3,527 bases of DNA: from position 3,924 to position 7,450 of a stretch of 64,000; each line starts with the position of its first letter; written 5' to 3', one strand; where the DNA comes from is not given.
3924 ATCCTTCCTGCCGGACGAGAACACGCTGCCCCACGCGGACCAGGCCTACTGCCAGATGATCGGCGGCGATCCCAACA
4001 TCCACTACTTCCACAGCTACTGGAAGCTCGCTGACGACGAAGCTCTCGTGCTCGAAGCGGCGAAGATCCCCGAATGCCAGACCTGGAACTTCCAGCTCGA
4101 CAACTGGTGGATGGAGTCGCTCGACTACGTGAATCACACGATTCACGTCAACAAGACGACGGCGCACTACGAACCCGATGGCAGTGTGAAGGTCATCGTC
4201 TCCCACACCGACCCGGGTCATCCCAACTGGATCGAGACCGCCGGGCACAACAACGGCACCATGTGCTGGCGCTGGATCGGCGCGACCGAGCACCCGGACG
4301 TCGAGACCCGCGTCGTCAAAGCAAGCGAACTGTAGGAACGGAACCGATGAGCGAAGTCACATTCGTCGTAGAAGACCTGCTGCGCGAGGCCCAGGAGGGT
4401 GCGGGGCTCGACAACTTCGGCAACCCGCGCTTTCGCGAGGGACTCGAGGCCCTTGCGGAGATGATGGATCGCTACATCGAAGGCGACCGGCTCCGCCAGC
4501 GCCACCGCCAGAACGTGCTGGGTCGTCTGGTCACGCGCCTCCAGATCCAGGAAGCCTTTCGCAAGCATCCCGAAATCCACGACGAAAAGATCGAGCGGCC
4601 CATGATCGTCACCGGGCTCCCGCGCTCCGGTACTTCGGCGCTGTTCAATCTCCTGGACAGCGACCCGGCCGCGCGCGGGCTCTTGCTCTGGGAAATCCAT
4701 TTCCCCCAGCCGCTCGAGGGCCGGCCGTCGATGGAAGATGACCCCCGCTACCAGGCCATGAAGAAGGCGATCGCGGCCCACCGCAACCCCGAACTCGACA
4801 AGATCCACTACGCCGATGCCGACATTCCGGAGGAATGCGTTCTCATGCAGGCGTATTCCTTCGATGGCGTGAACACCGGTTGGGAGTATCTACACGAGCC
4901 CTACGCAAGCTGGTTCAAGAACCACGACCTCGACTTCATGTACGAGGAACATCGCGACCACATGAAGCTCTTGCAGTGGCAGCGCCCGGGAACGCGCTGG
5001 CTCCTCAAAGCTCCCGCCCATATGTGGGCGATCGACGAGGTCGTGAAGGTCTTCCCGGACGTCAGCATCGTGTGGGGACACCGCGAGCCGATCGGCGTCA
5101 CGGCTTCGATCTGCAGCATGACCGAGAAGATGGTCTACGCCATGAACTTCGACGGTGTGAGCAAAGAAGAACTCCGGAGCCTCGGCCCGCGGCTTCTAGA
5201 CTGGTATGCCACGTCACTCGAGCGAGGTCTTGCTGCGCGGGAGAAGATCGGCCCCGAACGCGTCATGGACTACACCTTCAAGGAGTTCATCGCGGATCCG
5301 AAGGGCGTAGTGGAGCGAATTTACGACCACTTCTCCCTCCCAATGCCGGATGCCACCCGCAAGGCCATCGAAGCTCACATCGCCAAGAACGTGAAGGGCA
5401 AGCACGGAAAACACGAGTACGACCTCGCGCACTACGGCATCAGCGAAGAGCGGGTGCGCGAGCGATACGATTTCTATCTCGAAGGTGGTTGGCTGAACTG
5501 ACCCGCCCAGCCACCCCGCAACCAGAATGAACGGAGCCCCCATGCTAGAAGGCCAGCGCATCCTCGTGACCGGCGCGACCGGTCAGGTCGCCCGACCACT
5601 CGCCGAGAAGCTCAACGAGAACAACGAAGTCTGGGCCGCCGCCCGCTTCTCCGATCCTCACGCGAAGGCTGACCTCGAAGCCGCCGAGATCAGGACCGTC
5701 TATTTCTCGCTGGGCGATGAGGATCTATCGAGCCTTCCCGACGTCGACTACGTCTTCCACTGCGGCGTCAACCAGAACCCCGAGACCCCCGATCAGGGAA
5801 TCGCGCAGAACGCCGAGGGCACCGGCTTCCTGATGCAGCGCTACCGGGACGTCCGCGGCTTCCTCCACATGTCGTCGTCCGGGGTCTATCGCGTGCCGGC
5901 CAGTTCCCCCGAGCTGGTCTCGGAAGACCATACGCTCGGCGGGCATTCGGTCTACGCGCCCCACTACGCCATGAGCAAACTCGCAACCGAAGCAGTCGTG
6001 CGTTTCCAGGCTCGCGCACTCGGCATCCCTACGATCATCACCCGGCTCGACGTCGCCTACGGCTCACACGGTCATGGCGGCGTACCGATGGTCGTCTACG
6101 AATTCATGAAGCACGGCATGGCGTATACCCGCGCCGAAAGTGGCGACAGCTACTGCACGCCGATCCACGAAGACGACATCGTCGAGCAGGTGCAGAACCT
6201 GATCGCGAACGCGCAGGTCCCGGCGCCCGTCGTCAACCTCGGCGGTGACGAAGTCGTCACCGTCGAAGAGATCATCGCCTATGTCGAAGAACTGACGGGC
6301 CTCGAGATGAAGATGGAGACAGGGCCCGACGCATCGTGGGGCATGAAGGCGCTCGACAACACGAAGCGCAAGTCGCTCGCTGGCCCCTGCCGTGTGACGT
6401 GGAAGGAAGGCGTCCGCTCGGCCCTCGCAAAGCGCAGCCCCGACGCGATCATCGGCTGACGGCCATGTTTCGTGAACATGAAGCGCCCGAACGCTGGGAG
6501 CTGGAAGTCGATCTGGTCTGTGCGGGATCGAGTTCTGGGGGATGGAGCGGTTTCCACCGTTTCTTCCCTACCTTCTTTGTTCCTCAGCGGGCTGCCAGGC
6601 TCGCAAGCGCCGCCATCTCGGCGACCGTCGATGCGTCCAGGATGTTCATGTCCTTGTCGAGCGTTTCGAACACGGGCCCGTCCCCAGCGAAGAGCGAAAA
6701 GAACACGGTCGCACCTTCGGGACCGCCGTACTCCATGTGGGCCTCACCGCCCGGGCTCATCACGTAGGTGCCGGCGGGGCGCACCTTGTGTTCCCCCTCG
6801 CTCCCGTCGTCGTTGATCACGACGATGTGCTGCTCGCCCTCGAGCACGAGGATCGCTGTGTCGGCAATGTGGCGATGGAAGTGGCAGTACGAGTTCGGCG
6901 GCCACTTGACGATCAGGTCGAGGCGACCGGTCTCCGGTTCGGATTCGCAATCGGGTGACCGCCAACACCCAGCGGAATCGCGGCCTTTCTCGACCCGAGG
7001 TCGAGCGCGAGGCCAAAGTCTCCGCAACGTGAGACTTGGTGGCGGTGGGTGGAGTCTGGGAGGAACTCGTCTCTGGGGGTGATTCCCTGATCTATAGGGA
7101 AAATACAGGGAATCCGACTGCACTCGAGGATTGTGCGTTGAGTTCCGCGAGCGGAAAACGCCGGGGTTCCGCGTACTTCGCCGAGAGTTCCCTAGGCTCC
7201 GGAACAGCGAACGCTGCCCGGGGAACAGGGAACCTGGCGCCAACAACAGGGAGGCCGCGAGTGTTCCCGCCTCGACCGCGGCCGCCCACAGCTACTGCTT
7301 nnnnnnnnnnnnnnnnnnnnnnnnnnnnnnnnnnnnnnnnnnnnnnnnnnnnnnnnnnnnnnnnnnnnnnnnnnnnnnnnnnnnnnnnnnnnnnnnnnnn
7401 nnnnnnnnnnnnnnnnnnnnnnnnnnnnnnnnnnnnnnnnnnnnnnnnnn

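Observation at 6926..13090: Rad50/SbcC-like ATPase plus Mre11/SbcD-like nuclease pair as a repeat-bracketed cassette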

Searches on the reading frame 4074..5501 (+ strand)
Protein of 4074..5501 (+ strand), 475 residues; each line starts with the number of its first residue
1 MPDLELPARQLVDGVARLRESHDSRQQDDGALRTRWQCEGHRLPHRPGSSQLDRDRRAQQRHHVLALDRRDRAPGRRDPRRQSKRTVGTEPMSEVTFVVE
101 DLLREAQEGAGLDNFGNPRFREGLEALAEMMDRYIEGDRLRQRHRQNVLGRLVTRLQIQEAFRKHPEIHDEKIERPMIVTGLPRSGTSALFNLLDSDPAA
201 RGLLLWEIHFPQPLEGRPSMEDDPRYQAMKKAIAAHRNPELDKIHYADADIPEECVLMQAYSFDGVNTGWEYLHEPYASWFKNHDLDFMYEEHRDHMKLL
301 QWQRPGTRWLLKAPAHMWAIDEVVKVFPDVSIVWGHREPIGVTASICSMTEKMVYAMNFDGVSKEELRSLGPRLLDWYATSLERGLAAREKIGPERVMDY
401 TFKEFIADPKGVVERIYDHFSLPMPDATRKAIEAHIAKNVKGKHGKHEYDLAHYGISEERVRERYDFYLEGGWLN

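Call 10: search_protein_families(library=pfam, proteins=[window:4074-5501:+], max_evalue=0.01)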
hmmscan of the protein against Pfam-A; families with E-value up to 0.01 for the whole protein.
window:4074-5501:+ (475 aa): 2 families
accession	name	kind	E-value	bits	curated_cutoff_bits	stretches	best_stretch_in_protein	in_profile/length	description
PF13469.12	Sulfotransfer_3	-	9.4e-35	121.3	27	1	176-426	1-216/216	Sulfotransferase family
PF00685.33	Sulfotransfer_1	-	0.0027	17.6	22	1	176-441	3-201/255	Sulfotransferase domain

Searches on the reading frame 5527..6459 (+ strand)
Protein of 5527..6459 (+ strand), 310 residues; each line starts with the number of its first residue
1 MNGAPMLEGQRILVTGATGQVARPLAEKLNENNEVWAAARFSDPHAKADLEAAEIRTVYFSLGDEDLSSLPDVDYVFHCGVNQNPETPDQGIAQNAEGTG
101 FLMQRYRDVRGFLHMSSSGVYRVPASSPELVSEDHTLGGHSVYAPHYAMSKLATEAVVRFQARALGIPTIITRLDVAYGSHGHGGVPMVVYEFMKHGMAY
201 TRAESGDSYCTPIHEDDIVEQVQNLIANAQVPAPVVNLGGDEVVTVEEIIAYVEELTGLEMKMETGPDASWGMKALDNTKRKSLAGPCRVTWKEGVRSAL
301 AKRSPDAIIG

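Call 10: search_protein_families(library=pfam, proteins=[window:5527-6459:+], max_evalue=0.01)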
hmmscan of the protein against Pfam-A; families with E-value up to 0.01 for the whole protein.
window:5527-6459:+ (310 aa): 5 families
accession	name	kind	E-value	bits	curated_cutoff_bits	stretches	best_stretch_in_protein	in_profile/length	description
PF01370.27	Epimerase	-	1.6e-19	70.7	20.9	1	12-239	1-240/240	NAD dependent epimerase/dehydratase family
PF07993.18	NAD_binding_4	-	8.2e-09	35.4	20.1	1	45-184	60-214/258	Male sterility protein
PF16363.11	GDP_Man_Dehyd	-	2.5e-07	30.9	27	1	13-260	1-269/332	GDP-mannose 4,6 dehydratase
PF04321.23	RmlD_sub_bind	-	4.3e-05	23.2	27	1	11-229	2-200/287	RmlD substrate binding domain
PF13460.12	NAD_binding_10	-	0.00014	22.2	27.2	1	16-134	1-116/184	NAD(P)H-binding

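Call 47: find_related_loci(query=window:5527-6459:+, collection=genome_contigs, flank=10000)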
Query window:5527-6459:+ (310 aa) in genome_contigs; peptide patterns used: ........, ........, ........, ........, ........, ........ (x = any residue, [..] = any of these).
72 stretches matched a pattern; 48 encode a relative of the query (tblastn E <= 1e-3); 48 distinct loci.
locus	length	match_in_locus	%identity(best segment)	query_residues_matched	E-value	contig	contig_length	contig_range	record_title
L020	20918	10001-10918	90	5-310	0e+0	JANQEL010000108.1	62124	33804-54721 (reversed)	MAG: Myxococcota bacterium isolate PL23a_bin.25 k99_1127727, whole genome shotgun sequence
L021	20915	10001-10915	75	6-310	7e-160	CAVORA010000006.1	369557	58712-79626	MAG: uncultured delta proteobacterium isolate MFD09964.bin.2.4 genome assembly, contig: contig_284, whole genome shotgun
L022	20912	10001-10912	73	6-309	5e-159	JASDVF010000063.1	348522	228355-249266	MAG: Myxococcota bacterium isolate P24860_114_MAG_114 P24860_114_S12_mspades_5_length_348522_cov_21, whole genome shotgu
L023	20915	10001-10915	73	4-308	5e-153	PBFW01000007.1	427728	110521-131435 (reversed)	MAG: Deltaproteobacteria bacterium isolate SP3084 33200, whole genome shotgun sequence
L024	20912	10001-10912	73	6-309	2e-153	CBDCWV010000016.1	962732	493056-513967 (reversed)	MAG: Myxococcota bacterium isolate 34004a8b-9376-4cd6-be01-4685081f5010 genome assembly, contig: contig_16, whole genome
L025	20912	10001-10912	73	6-309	4e-159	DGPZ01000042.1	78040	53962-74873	MAG TPA_asm: Deltaproteobacteria bacterium UBA4427 UBA4427_contig_16477, whole genome shotgun sequence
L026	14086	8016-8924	71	7-309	3e-150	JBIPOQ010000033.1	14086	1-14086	MAG: Myxococcota bacterium isolate ME2014-08-22_3300042298_group5_bin105 Rohwer_bin1513_scaffold_3946_c1, whole genome s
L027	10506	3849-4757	71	7-309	1e-149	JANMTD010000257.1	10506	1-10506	MAG: Deltaproteobacteria bacterium isolate SOY_29_metabat_276 SOY_29_k141_305285, whole genome shotgun sequence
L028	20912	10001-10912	70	7-310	4e-148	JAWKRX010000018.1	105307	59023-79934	MAG: Myxococcota bacterium isolate BC2.74 BC2.74.fa-18, whole genome shotgun sequence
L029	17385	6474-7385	70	7-310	9e-148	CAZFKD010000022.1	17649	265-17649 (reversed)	MAG TPA_asm: uncultured Spirochaetaceae bacterium isolate SRP072547_co1_164 genome assembly, contig: NODE_5175_length_17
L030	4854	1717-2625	70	7-309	2e-147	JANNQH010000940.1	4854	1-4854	MAG: Deltaproteobacteria bacterium isolate SOY_31_metabat_477 SOY_31_k141_2305557, whole genome shotgun sequence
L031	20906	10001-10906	72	7-308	2e-144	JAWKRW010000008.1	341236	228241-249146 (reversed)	MAG: Myxococcota bacterium isolate BC1.76 BC1.76.fa-8, whole genome shotgun sequence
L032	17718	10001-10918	70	3-308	4e-143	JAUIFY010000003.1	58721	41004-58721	MAG: bacterium isolate Co_bin.122 NODE_3939_length_58721_cov_1.055245, whole genome shotgun sequence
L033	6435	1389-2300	67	6-309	5e-143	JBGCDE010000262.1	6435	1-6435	MAG: Pseudomonadales bacterium isolate SGMAG-84 contig262, whole genome shotgun sequence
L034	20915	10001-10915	67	6-310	3e-142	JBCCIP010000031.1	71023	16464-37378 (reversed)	MAG: Pseudomonadota bacterium isolate P01_B01_bin.93 k141_4003560_length_71023_cov_18.0000, whole genome shotgun sequenc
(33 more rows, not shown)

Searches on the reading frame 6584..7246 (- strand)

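Call 10: search_protein_families(library=pfam, proteins=[window:6584-7246:-], max_evalue=0.01)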
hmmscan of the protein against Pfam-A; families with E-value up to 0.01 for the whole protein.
window:6584-7246:- (220 aa): 2 families
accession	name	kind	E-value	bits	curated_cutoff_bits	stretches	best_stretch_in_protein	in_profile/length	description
PF12973.13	Cupin_7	-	6.7e-09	36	27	1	103-183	28-99/105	ChrR Cupin-like domain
PF00190.28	Cupin_1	-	0.0007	19.6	22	1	115-188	40-116/151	Cupin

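Call 12: search_protein_families(library=ncbifam, proteins=[window:6584-7246:-], max_evalue=0.01)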
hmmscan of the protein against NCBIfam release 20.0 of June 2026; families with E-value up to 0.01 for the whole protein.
window:6584-7246:- (220 aa): 1 family
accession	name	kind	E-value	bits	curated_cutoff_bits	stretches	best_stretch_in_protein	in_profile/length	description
TIGR04366.1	cupin_WbuC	subfamily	0.0081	16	42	0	111-151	37-78/132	WbuC family cupin fold metalloprotein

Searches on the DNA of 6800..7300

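Call 43: search_rna_families(source=window, start=6800, end=7300, threshold=evalue, max_evalue=5)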
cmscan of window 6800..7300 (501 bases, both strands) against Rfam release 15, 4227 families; matches with E-value up to 5: 3.
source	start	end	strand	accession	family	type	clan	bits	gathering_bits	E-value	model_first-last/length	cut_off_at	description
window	7202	7239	+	RF00173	Hairpin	Gene; ribozyme;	-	16.3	65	1.6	1-52/52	no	Hairpin ribozyme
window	7060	7125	+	RF00379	c-di-AMP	Cis-reg; riboswitch;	-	15.3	38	0.45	33-111/134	no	c-di-AMP riboswitch aptamer (ydaO/yuaA leader)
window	7088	7184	+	RF02158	NPPA-AS1_3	Gene; lncRNA;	-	15.1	55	0.56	1-108/108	no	NPPA antisense RNA 1 conserved region 3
